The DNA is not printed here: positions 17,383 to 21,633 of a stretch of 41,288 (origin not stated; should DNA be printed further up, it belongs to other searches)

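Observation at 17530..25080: Putative Slam / type XI secretion pair with an atypical giant non-lipoprotein cargo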

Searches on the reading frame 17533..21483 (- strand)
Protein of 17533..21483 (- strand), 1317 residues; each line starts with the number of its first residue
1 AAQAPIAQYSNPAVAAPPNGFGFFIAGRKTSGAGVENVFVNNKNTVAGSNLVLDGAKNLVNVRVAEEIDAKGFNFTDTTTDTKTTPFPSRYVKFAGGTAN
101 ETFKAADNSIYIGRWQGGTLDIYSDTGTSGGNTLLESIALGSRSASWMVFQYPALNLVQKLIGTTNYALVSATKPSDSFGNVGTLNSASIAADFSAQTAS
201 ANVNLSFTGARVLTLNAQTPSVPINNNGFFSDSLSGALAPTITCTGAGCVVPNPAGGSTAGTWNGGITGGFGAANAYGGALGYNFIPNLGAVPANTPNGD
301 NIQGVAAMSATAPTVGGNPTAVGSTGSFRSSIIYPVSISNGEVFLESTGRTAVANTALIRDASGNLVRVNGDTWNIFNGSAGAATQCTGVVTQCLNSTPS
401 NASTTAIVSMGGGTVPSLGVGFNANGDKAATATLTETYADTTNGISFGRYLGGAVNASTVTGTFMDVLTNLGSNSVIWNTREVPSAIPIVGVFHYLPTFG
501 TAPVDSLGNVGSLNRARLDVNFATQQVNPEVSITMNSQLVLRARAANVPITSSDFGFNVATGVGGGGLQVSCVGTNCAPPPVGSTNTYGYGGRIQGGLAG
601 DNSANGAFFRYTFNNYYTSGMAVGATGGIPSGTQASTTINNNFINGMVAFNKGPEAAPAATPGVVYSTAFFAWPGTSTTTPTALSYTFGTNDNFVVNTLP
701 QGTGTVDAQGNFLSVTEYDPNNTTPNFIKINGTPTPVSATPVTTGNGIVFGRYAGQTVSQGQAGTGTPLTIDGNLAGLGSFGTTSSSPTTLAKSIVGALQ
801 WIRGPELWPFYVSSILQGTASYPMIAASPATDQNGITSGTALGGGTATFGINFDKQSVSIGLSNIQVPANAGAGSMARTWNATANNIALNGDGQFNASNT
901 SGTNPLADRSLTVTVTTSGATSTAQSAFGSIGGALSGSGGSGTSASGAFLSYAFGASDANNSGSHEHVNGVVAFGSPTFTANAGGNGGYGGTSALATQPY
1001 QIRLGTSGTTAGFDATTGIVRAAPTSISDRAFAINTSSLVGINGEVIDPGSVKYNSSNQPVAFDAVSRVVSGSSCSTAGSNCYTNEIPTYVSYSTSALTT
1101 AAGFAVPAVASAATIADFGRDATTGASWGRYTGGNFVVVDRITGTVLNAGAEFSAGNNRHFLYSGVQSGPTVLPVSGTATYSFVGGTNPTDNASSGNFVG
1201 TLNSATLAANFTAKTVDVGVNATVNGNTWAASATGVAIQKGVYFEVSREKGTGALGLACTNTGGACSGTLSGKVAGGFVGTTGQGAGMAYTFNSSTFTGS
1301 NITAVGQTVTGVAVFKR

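Call 15: search_solved_structures(query=window:17533-21483:-, max_evalue=10, show_alignments=3)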
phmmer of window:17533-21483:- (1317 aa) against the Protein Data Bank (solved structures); distinct sequences matched with E-value up to 10: 0.

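Call 16: find_homologous_proteins(query=window:17533-21483:-, max_evalue=0.001)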
Query window:17533-21483:- (1317 aa): 45 proteins with E <= 0.001 among 8000 candidates.
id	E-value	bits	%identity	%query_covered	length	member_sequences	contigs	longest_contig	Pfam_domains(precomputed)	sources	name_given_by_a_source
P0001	0.0e+0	1913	71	100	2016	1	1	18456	PF04773.19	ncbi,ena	-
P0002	0.0e+0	1784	67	100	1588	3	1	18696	-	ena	-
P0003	0.0e+0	1607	61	100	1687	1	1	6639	-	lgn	-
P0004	0.0e+0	1028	48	99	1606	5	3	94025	PF04773.19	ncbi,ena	-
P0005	0.0e+0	1025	47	99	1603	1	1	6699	PF04773.19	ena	-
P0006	4.8e-259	881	44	99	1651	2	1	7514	-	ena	-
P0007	3.3e-252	858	45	100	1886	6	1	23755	-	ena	-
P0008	1.7e-239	816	43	97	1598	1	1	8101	PF04773.19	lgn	-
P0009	2.7e-155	537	36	100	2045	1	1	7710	-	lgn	-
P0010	1.3e-138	482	35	99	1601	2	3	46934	PF04773.19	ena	-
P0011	2.1e-135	471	35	99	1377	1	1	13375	-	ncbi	ncbi:MAG: beta strand repeat-containing protein [Burkholderiales bacterium]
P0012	7.9e-135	469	36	99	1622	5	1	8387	PF04773.19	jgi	jgi:hypothetical protein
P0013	7.1e-133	463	34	99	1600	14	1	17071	PF04773.19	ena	-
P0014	6.3e-132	460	34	99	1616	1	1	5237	PF04773.19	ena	-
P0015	1.6e-131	459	35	93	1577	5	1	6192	PF04773.19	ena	-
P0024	4.9e-87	311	33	100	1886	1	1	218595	PF04773.19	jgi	-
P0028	1.0e-73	267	35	49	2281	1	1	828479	-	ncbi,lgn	-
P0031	8.9e-68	247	30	45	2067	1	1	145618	PF04773.19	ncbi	-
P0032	3.0e-67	246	31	100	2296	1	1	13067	-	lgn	-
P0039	2.5e-45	173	35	24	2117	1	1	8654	PF04773.19,PF01298.25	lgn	-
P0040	1.6e-41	160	37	17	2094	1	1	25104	PF04773.19,PF01298.25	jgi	-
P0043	2.4e-30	123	31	38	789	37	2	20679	PF04773.19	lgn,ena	-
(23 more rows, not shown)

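Call 18: find_encoding_contigs(protein=P0004, flank=6000, max_places=2)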
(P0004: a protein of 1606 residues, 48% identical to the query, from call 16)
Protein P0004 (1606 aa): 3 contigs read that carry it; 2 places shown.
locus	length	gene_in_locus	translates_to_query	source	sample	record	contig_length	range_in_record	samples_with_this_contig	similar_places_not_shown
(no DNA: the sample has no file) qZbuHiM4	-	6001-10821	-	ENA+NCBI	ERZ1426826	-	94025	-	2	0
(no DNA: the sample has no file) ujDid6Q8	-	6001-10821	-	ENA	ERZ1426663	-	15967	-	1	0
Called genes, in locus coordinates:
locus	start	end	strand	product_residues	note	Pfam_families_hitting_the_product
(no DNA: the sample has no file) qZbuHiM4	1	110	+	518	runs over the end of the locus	PF00005:ABC_tran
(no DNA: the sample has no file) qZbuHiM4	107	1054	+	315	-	PF02653:BPD_transp_2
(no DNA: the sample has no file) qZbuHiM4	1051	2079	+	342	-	PF02653:BPD_transp_2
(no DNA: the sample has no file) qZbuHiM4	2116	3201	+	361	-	PF04909:Amidohydro_2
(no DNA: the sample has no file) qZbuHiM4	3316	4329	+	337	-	PF00106:adh_short, PF01073:3Beta_HSD, PF01370:Epimerase, PF02719:Polysacc_synt_2, PF04321:RmlD_sub_bind, PF08659:KR, PF13460:NAD_binding_10, PF16363:GDP_Man_Dehyd, +1 more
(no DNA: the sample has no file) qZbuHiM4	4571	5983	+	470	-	PF13371:TPR_9 (faint), PF13428:TPR_14 (faint), PF14559:TPR_19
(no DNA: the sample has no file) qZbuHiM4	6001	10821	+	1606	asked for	PF04773:FecR (faint)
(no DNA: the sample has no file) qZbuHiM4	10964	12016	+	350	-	PF18288:FAA_hydro_N_2, PF01557:FAA_hydrolase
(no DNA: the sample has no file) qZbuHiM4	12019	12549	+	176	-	PF02600:DsbB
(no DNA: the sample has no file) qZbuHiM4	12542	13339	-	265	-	PF02548:Pantoate_transf, PF13714:PEP_mutase (faint)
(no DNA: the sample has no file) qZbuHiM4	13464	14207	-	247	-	PF00590:TP_methylase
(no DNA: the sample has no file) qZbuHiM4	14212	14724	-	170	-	PF06073:DUF934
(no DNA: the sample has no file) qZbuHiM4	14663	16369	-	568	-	PF03460:NIR_SIR_ferr, PF01077:NIR_SIR, PF03460:NIR_SIR_ferr, PF01077:NIR_SIR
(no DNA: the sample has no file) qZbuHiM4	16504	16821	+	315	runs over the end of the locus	PF00126:HTH_1, PF03466:LysR_substrate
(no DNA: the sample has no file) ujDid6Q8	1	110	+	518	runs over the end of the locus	PF00005:ABC_tran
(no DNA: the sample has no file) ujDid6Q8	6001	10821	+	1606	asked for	PF04773:FecR (faint)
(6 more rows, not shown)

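Call 19: find_encoding_contigs(protein=P0024, flank=6000, max_places=2)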
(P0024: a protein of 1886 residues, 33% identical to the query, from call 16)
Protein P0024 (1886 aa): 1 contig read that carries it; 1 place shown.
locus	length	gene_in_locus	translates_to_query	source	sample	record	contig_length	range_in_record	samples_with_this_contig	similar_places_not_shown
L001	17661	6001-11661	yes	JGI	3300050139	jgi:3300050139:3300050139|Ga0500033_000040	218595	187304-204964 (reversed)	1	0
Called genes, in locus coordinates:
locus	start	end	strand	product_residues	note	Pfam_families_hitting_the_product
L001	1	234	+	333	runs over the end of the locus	PF02618:YceG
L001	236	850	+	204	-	PF02223:Thymidylate_kin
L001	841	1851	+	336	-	PF13177:DNA_pol3_delta2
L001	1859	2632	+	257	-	PF01026:TatD_DNase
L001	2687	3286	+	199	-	-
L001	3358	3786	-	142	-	PF06676:DUF1178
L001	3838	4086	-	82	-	-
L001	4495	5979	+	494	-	PF07719:TPR_2 (faint), PF07721:TPR_4 (faint), PF13174:TPR_6 (faint), PF13428:TPR_14 (faint), PF13432:TPR_16 (faint), PF13371:TPR_9 (weak), PF14559:TPR_19, PF04575:SlipAM, +2 more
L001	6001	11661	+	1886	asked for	PF04773:FecR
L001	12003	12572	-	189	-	PF01066:CDP-OH_P_transf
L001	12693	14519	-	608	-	PF01541:GIY-YIG, PF27096:UvrC_M, PF02151:UVR, PF22920:UvrC_RNaseH, PF08459:UvrC_RNaseH_dom, PF00633:HHH (faint), PF14520:HHH_5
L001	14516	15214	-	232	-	PF03167:UDG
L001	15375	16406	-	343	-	PF00933:Glyco_hydro_3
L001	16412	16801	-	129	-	PF01648:ACPS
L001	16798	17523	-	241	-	PF03740:PdxJ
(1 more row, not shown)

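Call 20: find_related_loci(query=window:17533-21483:-, collection=genome_contigs, flank=8000)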
Query window:17533-21483:- (1317 aa) in genome_contigs; peptide patterns used: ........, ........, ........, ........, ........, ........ (x = any residue, [..] = any of these).
66 stretches matched a pattern; 2 encode a relative of the query (tblastn E <= 1e-3); 2 distinct loci.
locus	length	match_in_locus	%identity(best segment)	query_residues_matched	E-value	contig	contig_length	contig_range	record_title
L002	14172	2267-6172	71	1-1317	0e+0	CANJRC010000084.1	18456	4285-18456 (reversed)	MAG: Betaproteobacteria bacterium isolate RH-23may17-534 genome assembly, contig: RH-23may17-C22304, whole genome shotgu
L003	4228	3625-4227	100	1-1215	2e-125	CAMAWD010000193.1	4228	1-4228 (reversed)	MAG: Rhodoferax sp. OV413 isolate ME-08apr19-215 genome assembly, contig: ME-08apr19-C50248, whole genome shotgun sequen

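Call 33: search_protein_families(library=pfam, proteins=[P0039, P0040, P0028, P0031, P0043], max_evalue=0.1)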
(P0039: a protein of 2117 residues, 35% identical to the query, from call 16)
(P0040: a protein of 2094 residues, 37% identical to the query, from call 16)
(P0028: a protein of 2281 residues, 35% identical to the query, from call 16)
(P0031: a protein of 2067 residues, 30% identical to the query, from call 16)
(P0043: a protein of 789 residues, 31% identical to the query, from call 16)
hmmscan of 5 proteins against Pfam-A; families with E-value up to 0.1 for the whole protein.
P0039 (2117 aa): 2 families
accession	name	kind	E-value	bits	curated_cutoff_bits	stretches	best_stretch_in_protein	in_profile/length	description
PF04773.18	FecR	-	5.1e-09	36.9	24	1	62-159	1-89/97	FecR protein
PF01298.24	TbpB_B_D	-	1.6e-08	35.5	26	1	1697-1828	13-124/126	C-lobe and N-lobe beta barrels of Tf-binding protein B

P0040 (2094 aa): 2 families
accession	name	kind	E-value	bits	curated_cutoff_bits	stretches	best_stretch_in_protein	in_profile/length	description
PF01298.24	TbpB_B_D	-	3.2e-09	37.8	26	1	1679-1806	10-124/126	C-lobe and N-lobe beta barrels of Tf-binding protein B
PF04773.18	FecR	-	3.6e-06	27.8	24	1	62-147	1-78/97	FecR protein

P0028 (2281 aa): 0 families

P0031 (2067 aa): 1 family
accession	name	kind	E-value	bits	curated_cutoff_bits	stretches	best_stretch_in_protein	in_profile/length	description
PF04773.18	FecR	-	4.7e-07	30.6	24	1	58-142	1-77/97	FecR protein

P0043 (789 aa): 1 family
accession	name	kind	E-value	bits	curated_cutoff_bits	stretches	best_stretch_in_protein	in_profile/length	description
PF04773.18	FecR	-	9.5e-07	29.6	24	1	58-139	1-76/97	FecR protein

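Call 53: find_encoding_contigs(protein=P0028, flank=5000, max_places=1)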
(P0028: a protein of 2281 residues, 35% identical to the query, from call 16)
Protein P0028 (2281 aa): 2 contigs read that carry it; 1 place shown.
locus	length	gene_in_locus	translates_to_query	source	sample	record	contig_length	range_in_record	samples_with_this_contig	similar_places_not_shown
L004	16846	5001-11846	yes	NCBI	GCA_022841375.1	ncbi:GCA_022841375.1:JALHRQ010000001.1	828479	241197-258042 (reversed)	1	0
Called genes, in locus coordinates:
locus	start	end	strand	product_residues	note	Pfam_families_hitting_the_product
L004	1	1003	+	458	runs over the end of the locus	PF00501:AMP-binding, PF27533:CapK_C (weak)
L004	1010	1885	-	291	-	-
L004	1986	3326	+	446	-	PF00501:AMP-binding (faint), PF27533:CapK_C (weak)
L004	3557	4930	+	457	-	PF00515:TPR_1 (faint), PF07719:TPR_2 (faint), PF13371:TPR_9 (weak), PF13432:TPR_16 (weak), PF14559:TPR_19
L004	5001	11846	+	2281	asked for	-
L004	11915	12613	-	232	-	PF08238:Sel1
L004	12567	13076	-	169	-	PF00186:DHFR_1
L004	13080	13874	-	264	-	PF00303:Thymidylat_synt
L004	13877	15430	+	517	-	PF00883:Peptidase_M17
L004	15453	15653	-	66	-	-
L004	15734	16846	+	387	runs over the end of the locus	PF01264:Chorismate_synt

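Call 54: find_encoding_contigs(protein=P0031, flank=5000, max_places=1)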
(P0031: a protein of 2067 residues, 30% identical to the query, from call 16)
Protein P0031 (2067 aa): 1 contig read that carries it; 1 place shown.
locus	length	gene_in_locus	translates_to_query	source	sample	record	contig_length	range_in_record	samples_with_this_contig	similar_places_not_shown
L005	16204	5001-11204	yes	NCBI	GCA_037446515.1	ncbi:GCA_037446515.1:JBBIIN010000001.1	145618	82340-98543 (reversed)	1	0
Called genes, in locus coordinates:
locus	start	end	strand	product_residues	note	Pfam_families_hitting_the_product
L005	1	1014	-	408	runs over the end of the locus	PF02441:Flavoprotein, PF04127:DFP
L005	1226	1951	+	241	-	PF10851:DUF2652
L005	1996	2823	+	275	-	PF02569:Pantoate_ligase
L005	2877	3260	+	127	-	PF02261:Asp_decarbox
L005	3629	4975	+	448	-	PF07719:TPR_2 (faint), PF13428:TPR_14 (faint), PF00515:TPR_1 (faint), PF13181:TPR_8 (faint), PF13371:TPR_9, PF13432:TPR_16, PF14559:TPR_19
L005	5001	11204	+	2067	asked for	PF04773:FecR (weak)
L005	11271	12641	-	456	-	PF00206:Lyase_1, PF08328:ASL_C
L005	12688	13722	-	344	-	PF21088:MS_channel_1st (weak), PF00924:MS_channel_2nd, PF21082:MS_channel_3rd, PF24956:Msl2-3_C (weak)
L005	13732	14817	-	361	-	PF02540:NAD_synthase (weak), PF03054:tRNA_Me_trans, PF20259:tRNA_Me_trans_M, PF20258:tRNA_Me_trans_C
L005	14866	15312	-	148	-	PF00293:NUDIX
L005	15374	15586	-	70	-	-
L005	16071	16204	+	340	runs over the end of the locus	PF02547:Queuosine_synth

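Call 55: find_encoding_contigs(protein=P0040, flank=5000, max_places=1)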
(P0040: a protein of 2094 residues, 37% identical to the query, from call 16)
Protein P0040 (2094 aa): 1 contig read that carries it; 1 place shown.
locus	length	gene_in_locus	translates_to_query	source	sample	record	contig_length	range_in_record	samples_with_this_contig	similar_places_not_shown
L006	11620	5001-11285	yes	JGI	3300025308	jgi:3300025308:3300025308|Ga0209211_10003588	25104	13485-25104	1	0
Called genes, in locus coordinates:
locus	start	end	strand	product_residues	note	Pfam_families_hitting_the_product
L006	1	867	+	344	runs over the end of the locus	PF08308:PEGA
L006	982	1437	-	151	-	PF00692:dUTPase, PF22769:DCD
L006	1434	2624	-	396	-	PF02441:Flavoprotein, PF04127:DFP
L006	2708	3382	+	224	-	PF20582:UPF0758_N, PF04002:RadC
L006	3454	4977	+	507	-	PF07719:TPR_2 (faint), PF13371:TPR_9, PF13432:TPR_16 (weak), PF14559:TPR_19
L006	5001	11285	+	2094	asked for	PF04773:FecR (weak), PF01298:TbpB_B_D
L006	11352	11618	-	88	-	?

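Call 75: list_cluster_members(proteins=[P0001, P0004, P0028, P0031, P0166, P0167, P0168, P0169, P0172, P0184])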
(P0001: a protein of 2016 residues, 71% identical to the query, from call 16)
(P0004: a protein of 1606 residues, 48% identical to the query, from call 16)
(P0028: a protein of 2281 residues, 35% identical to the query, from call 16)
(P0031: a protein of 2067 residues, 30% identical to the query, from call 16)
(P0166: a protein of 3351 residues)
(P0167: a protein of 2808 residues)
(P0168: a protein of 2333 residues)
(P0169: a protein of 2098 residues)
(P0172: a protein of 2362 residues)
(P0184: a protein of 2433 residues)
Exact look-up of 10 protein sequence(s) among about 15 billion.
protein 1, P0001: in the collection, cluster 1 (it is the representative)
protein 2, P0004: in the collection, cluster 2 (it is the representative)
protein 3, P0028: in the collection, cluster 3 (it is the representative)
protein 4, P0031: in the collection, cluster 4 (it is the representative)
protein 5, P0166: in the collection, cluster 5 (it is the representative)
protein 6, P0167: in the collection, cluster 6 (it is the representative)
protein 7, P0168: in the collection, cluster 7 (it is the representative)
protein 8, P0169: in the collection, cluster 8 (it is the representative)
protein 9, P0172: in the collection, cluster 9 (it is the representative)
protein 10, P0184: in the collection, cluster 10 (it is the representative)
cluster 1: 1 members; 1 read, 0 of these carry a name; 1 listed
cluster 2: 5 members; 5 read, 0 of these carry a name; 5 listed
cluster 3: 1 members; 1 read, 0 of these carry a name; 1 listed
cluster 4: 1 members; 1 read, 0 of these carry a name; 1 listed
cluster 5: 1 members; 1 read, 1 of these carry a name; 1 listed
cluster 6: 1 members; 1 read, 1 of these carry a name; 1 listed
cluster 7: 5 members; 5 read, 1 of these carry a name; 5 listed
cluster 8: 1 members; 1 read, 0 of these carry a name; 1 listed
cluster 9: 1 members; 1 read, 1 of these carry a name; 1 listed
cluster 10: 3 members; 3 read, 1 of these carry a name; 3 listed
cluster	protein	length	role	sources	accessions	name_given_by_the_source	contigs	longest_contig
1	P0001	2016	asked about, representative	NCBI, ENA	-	-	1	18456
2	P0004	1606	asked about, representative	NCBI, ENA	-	-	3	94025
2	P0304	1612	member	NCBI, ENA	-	-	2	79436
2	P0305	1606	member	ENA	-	-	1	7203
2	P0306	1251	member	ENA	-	-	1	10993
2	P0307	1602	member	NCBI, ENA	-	-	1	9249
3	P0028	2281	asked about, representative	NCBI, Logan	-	-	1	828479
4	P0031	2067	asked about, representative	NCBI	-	-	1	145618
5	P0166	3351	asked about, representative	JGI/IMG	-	hypothetical protein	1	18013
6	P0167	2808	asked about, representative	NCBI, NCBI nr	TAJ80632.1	MAG: hypothetical protein EPO42_04010 [Gallionellaceae bacterium]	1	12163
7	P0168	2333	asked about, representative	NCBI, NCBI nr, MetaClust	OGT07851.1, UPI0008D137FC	MAG: hypothetical protein A3J49_16235 [Gallionellales bacterium ... | status=active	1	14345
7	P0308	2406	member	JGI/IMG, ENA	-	-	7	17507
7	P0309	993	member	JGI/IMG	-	-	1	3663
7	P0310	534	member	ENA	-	-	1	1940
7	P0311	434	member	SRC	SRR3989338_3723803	-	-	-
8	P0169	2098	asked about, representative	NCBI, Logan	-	-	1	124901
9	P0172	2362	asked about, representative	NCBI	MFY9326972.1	MAG: FecR family protein [Georgfuchsia sp.]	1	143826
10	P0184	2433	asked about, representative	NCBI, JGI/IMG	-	hypothetical protein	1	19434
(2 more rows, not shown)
